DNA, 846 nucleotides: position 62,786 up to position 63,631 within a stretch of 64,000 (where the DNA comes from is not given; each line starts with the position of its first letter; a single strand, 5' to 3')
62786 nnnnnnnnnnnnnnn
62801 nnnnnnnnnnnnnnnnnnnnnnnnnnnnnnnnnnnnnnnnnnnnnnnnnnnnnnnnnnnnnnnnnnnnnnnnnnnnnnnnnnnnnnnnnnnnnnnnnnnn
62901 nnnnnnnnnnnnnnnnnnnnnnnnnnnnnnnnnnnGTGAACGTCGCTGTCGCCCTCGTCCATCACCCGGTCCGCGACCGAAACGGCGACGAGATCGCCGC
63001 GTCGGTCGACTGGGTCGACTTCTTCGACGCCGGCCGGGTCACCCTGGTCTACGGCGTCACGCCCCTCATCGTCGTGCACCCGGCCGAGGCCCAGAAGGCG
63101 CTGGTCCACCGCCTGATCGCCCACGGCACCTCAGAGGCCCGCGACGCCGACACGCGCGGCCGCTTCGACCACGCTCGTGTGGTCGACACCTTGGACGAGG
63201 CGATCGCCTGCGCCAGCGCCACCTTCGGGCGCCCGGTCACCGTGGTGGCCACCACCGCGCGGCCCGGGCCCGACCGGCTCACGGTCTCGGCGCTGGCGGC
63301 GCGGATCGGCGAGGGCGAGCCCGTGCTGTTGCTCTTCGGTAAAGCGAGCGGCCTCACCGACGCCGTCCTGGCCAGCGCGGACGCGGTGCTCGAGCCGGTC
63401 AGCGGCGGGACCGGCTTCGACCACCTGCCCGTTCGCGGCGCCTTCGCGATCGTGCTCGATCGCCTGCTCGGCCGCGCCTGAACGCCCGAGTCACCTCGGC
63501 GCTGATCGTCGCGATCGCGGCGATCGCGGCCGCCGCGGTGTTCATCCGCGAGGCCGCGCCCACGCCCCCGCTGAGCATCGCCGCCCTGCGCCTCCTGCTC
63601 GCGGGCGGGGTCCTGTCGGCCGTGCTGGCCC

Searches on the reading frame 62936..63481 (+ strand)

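Call 10: search_protein_families(library=pfam, proteins=[window:62936-63481:+], max_evalue=0.1)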
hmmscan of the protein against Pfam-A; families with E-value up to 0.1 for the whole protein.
window:62936-63481:+ (181 aa): 2 families
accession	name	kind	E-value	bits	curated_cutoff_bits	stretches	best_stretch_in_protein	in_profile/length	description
PF09936.14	Methyltrn_RNA_4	-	3.4e-44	151.3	22.6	1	2-179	1-182/182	SAM-dependent RNA methyltransferase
PF04122.17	CW_binding_2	-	0.053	14.5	24.9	1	87-160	9-66/73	Cell wall binding domain 2 (CWB2)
